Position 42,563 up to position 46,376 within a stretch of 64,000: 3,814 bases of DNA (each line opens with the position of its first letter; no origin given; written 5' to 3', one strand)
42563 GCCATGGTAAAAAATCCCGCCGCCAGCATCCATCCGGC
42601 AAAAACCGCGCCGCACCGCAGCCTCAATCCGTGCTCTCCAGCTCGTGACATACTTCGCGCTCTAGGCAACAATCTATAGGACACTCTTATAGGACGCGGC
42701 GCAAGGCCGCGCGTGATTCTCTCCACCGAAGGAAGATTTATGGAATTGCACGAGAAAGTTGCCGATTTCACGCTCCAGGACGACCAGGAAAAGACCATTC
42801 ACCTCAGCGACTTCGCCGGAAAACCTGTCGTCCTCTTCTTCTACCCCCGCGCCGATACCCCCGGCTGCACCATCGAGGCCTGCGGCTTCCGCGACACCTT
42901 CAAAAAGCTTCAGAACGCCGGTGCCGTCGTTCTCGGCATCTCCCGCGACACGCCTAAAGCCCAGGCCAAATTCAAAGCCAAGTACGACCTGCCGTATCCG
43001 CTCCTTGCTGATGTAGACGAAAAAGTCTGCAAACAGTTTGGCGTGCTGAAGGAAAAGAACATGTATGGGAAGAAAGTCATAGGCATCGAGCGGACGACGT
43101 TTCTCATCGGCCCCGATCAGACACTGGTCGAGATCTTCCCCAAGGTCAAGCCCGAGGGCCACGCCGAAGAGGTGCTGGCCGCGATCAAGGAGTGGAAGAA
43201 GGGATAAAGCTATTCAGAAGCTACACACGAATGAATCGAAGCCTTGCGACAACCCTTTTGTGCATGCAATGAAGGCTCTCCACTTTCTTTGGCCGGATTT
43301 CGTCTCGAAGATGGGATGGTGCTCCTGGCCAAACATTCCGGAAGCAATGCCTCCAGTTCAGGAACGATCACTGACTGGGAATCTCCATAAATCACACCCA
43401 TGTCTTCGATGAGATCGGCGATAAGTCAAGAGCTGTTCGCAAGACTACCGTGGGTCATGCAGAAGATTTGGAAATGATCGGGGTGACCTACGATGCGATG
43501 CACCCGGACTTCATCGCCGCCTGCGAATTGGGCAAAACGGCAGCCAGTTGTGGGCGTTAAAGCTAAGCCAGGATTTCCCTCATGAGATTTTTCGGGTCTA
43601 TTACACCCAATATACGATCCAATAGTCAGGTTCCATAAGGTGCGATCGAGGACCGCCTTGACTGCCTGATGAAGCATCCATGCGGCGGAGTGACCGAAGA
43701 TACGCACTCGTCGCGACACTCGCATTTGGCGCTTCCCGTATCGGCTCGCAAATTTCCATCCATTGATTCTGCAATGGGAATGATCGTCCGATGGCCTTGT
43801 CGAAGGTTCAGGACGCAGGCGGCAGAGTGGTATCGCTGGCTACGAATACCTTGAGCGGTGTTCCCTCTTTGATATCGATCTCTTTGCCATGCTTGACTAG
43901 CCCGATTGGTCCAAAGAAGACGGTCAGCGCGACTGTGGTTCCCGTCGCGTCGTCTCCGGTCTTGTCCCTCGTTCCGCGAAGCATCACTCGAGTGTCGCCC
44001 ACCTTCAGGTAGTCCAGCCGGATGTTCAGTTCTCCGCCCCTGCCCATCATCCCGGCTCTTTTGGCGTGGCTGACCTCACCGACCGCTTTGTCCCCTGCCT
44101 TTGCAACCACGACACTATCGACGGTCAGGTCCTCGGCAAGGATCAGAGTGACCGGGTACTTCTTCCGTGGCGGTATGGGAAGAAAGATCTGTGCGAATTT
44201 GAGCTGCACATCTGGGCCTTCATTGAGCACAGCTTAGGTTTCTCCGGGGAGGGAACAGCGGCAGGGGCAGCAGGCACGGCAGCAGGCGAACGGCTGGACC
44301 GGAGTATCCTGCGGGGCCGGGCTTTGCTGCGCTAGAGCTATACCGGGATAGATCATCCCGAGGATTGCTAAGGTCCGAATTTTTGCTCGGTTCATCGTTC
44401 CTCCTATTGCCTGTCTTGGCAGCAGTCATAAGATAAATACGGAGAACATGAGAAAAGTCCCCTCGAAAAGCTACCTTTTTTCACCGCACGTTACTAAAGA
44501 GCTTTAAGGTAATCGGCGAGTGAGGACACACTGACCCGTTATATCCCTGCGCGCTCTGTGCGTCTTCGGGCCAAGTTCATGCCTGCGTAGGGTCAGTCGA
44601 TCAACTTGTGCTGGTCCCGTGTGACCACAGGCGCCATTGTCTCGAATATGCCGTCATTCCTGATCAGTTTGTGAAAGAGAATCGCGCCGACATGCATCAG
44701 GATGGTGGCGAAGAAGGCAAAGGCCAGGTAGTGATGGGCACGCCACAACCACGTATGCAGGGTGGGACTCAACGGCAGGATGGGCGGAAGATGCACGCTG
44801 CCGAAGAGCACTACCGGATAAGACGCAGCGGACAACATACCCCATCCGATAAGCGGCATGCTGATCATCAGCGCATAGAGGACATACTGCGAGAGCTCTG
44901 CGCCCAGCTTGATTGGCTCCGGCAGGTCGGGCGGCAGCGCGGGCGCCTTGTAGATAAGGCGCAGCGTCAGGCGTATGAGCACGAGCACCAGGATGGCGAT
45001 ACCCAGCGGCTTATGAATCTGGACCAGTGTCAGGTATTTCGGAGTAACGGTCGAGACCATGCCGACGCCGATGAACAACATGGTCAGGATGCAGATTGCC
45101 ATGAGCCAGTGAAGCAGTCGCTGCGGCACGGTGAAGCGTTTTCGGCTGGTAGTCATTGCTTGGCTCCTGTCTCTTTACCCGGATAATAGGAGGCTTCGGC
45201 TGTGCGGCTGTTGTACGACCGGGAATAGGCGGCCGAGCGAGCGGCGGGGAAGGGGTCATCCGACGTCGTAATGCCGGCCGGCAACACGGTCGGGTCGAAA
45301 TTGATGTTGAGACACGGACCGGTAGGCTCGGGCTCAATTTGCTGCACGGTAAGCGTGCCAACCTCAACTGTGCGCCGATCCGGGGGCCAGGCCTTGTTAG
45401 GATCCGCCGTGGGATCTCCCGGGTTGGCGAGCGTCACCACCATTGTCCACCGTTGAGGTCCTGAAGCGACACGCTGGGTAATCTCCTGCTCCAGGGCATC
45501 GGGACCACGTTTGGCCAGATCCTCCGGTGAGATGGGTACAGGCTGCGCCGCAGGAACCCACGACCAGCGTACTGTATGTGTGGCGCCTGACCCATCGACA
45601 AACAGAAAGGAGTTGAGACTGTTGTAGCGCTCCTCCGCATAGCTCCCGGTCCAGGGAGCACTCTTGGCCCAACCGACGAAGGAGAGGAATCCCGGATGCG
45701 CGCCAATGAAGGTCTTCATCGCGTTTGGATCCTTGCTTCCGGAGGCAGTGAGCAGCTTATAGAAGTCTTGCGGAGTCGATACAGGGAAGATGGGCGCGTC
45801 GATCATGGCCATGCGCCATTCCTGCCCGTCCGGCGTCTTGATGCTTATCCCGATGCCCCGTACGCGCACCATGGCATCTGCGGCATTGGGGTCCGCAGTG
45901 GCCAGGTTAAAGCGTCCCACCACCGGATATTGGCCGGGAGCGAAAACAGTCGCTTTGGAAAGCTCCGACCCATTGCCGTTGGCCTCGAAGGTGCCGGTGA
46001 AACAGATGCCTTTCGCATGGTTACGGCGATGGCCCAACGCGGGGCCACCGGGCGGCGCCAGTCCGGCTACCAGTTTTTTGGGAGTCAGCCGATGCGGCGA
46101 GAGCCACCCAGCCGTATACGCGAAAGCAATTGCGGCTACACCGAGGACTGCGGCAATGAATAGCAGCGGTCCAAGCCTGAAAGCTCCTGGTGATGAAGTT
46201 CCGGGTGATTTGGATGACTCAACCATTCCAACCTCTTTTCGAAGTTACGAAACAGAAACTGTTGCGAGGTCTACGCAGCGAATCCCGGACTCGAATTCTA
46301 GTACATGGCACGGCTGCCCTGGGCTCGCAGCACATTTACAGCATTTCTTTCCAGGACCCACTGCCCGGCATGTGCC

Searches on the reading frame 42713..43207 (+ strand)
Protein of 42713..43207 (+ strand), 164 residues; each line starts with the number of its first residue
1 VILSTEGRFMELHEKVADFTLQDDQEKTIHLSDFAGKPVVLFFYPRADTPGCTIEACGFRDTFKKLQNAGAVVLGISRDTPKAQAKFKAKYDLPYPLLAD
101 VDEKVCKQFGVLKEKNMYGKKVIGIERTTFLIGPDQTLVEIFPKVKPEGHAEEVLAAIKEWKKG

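Call 31: search_protein_families(library=pfam, proteins=[window:42713-43207:+], max_evalue=0.001)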
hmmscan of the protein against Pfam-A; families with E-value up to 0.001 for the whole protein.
window:42713-43207:+ (164 aa): 2 families
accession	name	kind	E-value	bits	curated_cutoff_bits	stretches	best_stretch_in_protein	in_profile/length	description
PF00578.27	AhpC-TSA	-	2.1e-38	131.5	26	1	14-140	3-123/124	AhpC/TSA family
PF08534.16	Redoxin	-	6.7e-22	78.3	26.6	1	14-152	4-145/148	Redoxin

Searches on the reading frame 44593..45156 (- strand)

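Call 6: search_protein_families(library=pfam, proteins=[window:44593-45156:-], max_evalue=0.01)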
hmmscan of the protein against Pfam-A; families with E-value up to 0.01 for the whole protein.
window:44593-45156:- (187 aa): 2 families
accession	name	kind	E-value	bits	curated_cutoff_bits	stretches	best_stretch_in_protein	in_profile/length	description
PF01292.26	Ni_hydr_CYTB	-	5.1e-26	92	30.1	1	7-174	1-176/179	Prokaryotic cytochrome b561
PF01794.25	Ferric_reduct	-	5.2e-05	23.7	28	1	106-168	2-65/121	Ferric reductase like transmembrane component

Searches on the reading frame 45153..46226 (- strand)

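Call 6: search_protein_families(library=pfam, proteins=[window:45153-46226:-], max_evalue=0.01)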
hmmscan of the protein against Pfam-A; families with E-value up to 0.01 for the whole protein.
window:45153-46226:- (357 aa): 1 family
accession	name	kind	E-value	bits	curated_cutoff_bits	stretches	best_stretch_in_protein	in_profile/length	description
PF00199.24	Catalase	-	1.7e-16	60.8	25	1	66-342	44-339/383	Catalase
